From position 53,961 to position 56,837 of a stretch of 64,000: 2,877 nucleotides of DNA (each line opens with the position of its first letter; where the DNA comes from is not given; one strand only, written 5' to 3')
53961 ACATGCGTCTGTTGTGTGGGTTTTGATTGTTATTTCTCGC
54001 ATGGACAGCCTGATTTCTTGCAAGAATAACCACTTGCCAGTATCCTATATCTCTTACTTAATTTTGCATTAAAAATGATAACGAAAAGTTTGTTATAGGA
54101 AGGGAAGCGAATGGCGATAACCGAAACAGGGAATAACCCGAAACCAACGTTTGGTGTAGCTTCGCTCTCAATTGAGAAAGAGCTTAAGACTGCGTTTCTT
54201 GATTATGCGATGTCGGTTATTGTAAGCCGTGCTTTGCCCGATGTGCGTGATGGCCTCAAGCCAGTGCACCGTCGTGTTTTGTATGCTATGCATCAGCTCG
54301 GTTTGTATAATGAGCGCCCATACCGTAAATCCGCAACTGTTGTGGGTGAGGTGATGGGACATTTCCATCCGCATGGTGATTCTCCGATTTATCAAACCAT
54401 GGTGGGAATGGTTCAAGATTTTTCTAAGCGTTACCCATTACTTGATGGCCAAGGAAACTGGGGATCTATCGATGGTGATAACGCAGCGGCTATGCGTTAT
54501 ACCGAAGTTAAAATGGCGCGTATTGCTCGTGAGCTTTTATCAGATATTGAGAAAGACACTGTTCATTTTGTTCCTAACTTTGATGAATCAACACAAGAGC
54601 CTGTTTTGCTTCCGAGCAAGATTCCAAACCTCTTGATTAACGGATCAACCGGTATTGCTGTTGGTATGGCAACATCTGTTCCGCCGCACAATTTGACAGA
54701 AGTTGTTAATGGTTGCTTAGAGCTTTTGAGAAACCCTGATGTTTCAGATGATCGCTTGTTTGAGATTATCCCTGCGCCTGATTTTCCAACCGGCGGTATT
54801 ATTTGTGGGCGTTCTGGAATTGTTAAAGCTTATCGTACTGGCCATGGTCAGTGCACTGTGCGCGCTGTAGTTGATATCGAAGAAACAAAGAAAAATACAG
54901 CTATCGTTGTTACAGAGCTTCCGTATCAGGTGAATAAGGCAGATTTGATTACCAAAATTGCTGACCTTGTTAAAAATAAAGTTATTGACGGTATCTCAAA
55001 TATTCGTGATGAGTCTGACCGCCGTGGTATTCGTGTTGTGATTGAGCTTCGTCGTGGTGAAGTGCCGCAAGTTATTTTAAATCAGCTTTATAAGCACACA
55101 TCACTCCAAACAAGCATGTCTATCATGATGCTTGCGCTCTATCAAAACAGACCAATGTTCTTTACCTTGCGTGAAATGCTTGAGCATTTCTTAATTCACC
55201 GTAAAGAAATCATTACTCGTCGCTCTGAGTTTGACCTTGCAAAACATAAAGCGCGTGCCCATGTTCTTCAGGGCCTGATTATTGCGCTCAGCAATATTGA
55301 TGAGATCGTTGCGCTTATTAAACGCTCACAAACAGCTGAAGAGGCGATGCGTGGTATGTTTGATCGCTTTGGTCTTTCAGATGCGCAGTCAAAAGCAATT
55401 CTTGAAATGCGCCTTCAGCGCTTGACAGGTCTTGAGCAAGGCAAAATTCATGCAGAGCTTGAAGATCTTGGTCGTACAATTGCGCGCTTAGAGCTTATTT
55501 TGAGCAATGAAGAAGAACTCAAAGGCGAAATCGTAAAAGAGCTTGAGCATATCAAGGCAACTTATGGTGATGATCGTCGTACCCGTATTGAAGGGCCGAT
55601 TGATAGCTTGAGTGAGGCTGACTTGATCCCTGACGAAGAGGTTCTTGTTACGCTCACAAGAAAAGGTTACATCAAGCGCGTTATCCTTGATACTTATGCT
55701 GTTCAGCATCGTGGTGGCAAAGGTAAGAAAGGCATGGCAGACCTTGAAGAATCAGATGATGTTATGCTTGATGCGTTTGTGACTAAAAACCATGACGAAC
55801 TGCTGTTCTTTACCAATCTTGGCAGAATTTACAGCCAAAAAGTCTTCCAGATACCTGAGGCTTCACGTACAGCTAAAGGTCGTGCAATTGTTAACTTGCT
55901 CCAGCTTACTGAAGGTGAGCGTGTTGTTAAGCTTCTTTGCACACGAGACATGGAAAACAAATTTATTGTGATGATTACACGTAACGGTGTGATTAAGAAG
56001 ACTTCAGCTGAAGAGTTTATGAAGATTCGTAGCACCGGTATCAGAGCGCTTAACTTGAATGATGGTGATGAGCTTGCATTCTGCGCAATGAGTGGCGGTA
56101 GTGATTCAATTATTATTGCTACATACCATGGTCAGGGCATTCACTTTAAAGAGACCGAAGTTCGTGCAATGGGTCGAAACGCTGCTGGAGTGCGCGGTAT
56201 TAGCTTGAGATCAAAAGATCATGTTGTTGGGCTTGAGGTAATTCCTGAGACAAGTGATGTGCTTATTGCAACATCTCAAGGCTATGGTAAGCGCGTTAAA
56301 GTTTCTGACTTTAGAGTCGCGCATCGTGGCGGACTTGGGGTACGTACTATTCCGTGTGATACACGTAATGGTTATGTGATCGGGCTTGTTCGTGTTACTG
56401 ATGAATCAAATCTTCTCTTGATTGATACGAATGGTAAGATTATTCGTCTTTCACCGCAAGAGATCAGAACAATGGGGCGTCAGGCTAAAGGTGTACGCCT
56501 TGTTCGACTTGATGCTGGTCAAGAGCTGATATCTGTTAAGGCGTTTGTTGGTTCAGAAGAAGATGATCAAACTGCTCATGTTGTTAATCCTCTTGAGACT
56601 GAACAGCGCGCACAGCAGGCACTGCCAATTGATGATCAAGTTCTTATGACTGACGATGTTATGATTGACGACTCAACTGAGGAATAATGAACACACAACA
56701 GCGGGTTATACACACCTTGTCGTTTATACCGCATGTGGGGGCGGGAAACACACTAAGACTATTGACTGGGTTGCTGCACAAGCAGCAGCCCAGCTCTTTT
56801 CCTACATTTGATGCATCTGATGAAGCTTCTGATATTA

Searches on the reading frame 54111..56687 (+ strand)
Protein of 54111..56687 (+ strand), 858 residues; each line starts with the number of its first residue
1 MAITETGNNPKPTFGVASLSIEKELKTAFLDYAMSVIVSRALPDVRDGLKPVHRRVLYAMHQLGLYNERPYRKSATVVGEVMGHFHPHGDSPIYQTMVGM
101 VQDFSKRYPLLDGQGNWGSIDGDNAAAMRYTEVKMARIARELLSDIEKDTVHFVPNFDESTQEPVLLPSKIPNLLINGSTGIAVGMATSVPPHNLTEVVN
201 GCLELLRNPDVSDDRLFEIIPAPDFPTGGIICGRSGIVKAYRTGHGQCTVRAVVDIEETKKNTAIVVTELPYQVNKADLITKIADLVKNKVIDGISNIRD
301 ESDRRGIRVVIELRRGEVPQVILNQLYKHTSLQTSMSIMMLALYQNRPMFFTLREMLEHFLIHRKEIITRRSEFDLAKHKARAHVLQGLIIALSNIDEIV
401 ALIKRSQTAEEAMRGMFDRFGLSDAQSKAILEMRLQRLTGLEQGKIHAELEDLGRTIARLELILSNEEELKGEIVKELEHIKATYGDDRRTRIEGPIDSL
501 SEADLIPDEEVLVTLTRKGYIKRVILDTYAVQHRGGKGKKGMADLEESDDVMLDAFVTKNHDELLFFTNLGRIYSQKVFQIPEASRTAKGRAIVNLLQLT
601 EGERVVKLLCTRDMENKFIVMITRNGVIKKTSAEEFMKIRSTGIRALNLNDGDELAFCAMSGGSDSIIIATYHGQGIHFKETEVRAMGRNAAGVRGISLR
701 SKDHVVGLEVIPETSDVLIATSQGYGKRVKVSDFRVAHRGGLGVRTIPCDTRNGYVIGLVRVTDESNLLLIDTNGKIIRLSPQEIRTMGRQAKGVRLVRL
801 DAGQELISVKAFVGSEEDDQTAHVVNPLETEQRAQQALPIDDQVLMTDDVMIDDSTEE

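Call 11: search_protein_families(library=ncbifam, proteins=[window:54111-56687:+], max_evalue=0.00001)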
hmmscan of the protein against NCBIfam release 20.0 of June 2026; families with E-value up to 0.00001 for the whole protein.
window:54111-56687:+ (858 aa): 10 families
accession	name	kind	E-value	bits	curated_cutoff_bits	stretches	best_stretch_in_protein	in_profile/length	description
NF004043.1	PRK05560.1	equivalog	0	1133.8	902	1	17-810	3-796/798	DNA gyrase subunit A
TIGR01063.1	gyrA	equivalog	0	1100.9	877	1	18-812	3-798/800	DNA topoisomerase (ATP-hydrolyzing) subunit A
NF038098.1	GyrA_w_intein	exception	2.3e-255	850.6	1850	2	131-810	538-1224/1232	intein-containing DNA gyrase subunit A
NF004044.1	PRK05561.1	subfamily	2.2e-247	823.4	654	2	21-712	2-686/738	DNA topoisomerase (ATP-hydrolyzing)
TIGR01061.1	parC_Gpos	equivalog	1.2e-206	688.5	813.25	1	19-746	4-729/737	DNA topoisomerase IV subunit A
NF010586.0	PRK13979.1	equivalog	9.3e-202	672.5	1475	2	17-657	14-661/957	DNA topoisomerase IV subunit A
TIGR01062.1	parC_Gneg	equivalog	3.4e-171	570.9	628.9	1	19-689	4-661/735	DNA topoisomerase IV subunit A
NF007209.0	PRK09631.1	equivalog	9.2e-73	245.9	644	1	21-522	4-483/635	DNA topoisomerase IV subunit A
NF009397.0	PRK12758.1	equivalog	2e-71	241.1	780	1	21-493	23-476/870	DNA gyrase/topoisomerase IV subunit A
NF007208.0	PRK09630.1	equivalog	5e-52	177.4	598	1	24-358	7-314/479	DNA topoisomerase IV subunit A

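Call 29: list_cluster_members(proteins=[window:54111-56687:+, window:56687-57898:+, window:34110-35468:-, window:21732-23090:+, window:17149-17838:+, window:9120-10313:+, window:49020-50180:+, window:28791-29264:+, window:43971-45425:-, window:23217-24824:+])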
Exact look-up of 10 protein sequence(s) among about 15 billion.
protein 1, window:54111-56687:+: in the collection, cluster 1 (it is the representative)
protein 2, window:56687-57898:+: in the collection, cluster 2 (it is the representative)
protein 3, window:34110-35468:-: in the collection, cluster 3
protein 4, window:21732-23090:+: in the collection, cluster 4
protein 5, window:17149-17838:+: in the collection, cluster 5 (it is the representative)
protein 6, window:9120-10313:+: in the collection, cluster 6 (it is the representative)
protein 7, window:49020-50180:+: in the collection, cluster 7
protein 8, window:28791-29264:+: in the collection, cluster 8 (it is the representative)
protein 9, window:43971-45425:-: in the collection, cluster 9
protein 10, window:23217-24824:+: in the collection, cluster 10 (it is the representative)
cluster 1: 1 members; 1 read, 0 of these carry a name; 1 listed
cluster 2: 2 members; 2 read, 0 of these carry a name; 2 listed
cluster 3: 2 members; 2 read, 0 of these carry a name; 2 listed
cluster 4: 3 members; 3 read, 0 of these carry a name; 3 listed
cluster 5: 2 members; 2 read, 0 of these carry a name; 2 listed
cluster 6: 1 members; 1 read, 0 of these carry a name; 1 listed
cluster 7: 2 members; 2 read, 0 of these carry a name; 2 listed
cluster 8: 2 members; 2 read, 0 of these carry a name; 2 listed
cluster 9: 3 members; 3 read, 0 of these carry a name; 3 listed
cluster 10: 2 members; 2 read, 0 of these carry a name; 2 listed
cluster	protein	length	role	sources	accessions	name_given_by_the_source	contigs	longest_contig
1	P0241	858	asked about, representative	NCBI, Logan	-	-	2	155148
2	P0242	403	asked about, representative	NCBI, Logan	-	-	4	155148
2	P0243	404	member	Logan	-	-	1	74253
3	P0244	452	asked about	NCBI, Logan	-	-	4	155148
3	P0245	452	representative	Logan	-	-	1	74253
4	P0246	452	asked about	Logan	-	-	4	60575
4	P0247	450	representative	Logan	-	-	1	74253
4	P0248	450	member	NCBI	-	-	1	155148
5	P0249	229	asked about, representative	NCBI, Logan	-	-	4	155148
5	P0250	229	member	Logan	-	-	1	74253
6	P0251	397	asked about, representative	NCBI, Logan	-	-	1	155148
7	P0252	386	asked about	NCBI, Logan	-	-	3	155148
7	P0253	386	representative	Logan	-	-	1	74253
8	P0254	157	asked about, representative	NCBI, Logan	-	-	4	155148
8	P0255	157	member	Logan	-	-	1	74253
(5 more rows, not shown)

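Call 44: find_homologous_proteins(query=window:54111-56687:+, max_evalue=1e-100)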
Query window:54111-56687:+ (858 aa): 8000 proteins with E <= 1e-100 among 8000 candidates; the best 120 are listed.
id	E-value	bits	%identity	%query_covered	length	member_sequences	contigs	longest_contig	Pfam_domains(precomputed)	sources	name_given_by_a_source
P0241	0.0e+0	1900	100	100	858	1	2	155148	PF00521.27,PF03989.19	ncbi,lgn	-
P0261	0.0e+0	1886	99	100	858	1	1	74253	PF00521.27,PF03989.19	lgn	-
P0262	0.0e+0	1524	81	98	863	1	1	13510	PF00521.27,PF03989.19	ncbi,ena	-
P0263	0.0e+0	1519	81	99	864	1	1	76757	PF00521.27,PF03989.19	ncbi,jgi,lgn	-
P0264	0.0e+0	1513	79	100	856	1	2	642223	PF00521.27,PF03989.19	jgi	jgi:DNA gyrase subunit A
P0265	0.0e+0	1499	80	98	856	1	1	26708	PF00521.27,PF03989.19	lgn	-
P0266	0.0e+0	1493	81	97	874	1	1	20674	PF00521.27,PF03989.19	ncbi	-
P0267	0.0e+0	1493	81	96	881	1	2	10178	PF00521.27,PF03989.19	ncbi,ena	-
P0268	0.0e+0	1487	80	95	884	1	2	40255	PF00521.27,PF03989.19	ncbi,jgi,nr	ncbi:DNA gyrase subunit A [Candidatus Dependentiae bacterium]|nr:DNA gyrase subunit A [Candidatus De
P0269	0.0e+0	1485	78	100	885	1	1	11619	PF00521.27,PF03989.19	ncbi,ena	-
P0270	0.0e+0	1479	78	100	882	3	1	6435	PF00521.27,PF03989.19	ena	-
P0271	0.0e+0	1473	80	96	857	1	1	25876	PF00521.27,PF03989.19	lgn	-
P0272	0.0e+0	1473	79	98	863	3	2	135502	PF00521.27,PF03989.19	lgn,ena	-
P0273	0.0e+0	1472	81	96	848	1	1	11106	PF00521.27,PF03989.19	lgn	-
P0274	0.0e+0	1472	80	95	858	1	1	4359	PF00521.27,PF03989.19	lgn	-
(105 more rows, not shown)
